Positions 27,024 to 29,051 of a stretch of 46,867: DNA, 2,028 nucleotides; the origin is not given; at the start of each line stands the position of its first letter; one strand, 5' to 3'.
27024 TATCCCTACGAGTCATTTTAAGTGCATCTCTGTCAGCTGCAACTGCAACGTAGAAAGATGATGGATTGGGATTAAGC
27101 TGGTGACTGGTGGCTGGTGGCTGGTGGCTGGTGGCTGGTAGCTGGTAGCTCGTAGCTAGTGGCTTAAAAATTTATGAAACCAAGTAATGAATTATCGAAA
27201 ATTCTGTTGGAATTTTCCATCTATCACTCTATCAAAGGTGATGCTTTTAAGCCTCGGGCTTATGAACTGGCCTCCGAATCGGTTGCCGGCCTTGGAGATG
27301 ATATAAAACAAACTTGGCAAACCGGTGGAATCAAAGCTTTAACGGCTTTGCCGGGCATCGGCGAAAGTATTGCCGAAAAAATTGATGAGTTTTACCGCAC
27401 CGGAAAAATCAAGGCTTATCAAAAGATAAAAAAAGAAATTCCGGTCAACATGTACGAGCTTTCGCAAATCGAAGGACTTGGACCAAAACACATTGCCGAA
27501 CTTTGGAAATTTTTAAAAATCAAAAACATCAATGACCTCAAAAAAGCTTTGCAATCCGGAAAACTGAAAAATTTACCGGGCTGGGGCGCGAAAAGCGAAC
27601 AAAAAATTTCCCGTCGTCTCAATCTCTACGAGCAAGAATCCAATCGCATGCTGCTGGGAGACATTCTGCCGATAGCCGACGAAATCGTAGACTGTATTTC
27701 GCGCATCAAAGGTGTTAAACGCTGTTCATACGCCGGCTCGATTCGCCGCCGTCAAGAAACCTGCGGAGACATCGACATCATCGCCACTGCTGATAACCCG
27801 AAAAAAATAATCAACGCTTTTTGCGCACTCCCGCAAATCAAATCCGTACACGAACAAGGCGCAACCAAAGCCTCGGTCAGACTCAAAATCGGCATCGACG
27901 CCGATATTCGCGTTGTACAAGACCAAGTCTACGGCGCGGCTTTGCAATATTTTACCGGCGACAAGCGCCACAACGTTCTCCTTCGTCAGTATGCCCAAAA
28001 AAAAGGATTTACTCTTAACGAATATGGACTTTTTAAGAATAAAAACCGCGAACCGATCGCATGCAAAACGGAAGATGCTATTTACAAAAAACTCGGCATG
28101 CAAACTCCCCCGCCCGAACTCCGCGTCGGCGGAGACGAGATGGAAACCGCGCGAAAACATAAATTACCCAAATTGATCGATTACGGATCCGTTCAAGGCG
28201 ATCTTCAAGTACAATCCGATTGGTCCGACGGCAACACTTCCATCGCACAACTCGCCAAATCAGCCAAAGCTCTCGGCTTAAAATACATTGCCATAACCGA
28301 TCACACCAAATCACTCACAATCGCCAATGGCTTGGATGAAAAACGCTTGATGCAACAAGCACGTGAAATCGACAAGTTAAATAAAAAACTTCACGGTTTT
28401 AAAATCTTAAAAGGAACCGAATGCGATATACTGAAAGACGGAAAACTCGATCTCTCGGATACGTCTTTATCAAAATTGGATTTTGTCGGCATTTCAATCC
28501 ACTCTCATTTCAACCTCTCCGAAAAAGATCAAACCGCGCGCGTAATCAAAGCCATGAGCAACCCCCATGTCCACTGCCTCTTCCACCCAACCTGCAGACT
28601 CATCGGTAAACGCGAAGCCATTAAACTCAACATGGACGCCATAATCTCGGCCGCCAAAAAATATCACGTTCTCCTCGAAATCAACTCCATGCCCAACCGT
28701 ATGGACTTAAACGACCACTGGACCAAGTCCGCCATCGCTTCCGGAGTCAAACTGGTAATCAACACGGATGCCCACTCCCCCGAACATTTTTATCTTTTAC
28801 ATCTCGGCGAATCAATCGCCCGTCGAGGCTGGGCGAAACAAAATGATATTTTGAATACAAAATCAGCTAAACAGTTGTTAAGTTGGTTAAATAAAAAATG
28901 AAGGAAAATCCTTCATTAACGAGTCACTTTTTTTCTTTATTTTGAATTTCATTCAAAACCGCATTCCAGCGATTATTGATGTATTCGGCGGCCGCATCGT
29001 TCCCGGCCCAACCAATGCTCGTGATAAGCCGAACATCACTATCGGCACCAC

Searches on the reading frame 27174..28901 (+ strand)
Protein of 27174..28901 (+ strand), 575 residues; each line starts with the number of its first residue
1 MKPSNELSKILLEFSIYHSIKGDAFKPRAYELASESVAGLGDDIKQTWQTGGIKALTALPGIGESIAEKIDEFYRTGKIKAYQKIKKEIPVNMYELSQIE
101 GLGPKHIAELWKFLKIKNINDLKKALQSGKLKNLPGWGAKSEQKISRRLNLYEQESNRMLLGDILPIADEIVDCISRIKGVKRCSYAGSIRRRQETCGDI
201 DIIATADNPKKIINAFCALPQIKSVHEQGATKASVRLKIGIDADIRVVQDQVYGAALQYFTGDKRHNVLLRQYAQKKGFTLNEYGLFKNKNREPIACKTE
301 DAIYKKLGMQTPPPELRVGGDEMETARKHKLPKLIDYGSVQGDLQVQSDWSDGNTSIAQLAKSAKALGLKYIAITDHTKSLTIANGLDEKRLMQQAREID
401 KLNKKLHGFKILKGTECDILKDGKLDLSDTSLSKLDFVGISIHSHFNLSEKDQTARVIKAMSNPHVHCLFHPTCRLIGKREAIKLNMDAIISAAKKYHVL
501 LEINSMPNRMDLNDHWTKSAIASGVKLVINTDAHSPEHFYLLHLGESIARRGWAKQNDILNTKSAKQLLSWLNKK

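Call 9: search_protein_families(library=pfam, proteins=[window:27174-28901:+])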
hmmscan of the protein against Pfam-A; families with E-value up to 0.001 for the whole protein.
window:27174-28901:+ (575 aa): 6 families
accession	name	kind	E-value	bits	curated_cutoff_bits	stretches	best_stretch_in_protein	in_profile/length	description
PF14791.11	DNA_pol_B_thumb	-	2.2e-23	82.3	25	1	256-317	1-62/63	DNA polymerase beta thumb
PF14716.13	HHH_8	-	6.9e-16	58.8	30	1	6-78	5-72/73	Helix-hairpin-helix domain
PF02811.25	PHP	-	9e-10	39.6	26.4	1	343-496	1-154/164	PHP domain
PF14520.12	HHH_5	-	1.4e-07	32.3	27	0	95-147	3-53/57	Helix-hairpin-helix domain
PF14792.12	DNA_pol_B_palm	-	5.1e-05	23.9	25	1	171-211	14-54/113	DNA polymerase beta palm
PF00633.29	HHH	-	0.00014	22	24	0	54-70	11-27/30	Helix-hairpin-helix motif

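Call 12: find_encoding_contigs(protein=window:27174-28901:+, flank=10000, max_places=10)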
Protein window:27174-28901:+ (575 aa): no gene with exactly this product is on record in the collection.

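Call 13: find_related_loci(query=window:27174-28901:+, collection=genome_contigs, flank=10000)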
Query window:27174-28901:+ (575 aa) in genome_contigs; peptide patterns used: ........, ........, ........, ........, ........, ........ (x = any residue, [..] = any of these).
111 stretches matched a pattern; 28 encode a relative of the query (tblastn E <= 1e-3); 28 distinct loci.
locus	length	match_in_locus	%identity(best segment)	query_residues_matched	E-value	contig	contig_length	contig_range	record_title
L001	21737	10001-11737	82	1-575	0e+0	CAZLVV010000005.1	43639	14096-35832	MAG TPA_asm: uncultured Gammaproteobacteria bacterium isolate binchicken_co246_359 genome assembly, contig: NODE_1031_le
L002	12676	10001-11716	75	1-567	0e+0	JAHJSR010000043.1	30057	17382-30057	MAG: Patescibacteria group bacterium isolate OS_PC_MetaG.mb.25 OS_PC_MetaG.mb.25_k141_318684, whole genome shotgun seque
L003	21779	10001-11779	89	1-575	0e+0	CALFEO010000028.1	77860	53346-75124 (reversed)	MAG TPA_asm: uncultured bacterium isolate SRR3330206_bin.16_CONCOCT_v1.1_MAG genome assembly, contig: ERZ724085.347, who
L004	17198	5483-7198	49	3-572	0e+0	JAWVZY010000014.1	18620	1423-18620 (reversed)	MAG: Candidatus Spechtbacterales bacterium isolate HN14.bin.41 k141_1393632_length_18620_cov_10.4414, whole genome shotg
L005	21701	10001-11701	44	4-572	4e-166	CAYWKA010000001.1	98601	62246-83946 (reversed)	MAG TPA_asm: uncultured Candidatus Saccharibacteria bacterium isolate binchicken_co34_241 genome assembly, contig: NODE_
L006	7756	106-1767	46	6-564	6e-160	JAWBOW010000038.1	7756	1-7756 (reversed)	MAG: Candidatus Woesearchaeota archaeon isolate HHBFW-2_201803_bins_274 HHBFW-2_201803_bins_274_scaffold_38, whole genom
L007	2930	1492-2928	49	4-486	2e-163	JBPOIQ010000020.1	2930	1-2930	MAG: Minisyncoccota bacterium isolate MAG_380 c_000000562199, whole genome shotgun sequence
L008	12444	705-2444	42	4-572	8e-154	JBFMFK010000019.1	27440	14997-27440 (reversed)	MAG: Patescibacteria group bacterium isolate MAG269 MAG269_19, whole genome shotgun sequence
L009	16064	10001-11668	45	6-564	2e-152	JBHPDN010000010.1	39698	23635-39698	Nanoarchaeota archaeon isolate SAG AM-311-B02 NODE_10_length_39698_cov_30.991953, whole genome shotgun sequence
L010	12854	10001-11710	45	4-575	6e-151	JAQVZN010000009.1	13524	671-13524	MAG: Candidatus Paceibacterota bacterium isolate STF2_174 NODE_12743_length_13524_cov_18.482048_Sandtown_F2, whole genom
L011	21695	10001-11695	43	5-574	7e-147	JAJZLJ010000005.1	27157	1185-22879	MAG: Candidatus Micrarchaeota archaeon isolate MAS3.bin106 NODE_3417_length_27157_cov_3.519090, whole genome shotgun seq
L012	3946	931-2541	45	25-561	6e-151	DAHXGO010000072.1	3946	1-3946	MAG TPA_asm: Candidatus Micrarchaeota archaeon isolate clean2421 NODE_72_length_3946_cov_3.899457, whole genome shotgun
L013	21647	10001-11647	43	25-570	2e-146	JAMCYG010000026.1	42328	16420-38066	MAG: Candidatus Marsarchaeota archaeon isolate FK_Sedi_B_Bin.360 NODE_2436_length_42328_cov_14.7219, whole genome shotgu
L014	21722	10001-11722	41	4-574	3e-144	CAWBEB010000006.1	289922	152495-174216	MAG: uncultured Candidatus Micrarchaeota archaeon isolate MFD04780.bin.2.92 genome assembly, contig: contig_8192, whole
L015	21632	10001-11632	40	25-568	5e-138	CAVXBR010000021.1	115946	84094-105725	MAG: uncultured Candidatus Micrarchaeota archaeon isolate MFD03323.bin.2.40 genome assembly, contig: contig_31656, whole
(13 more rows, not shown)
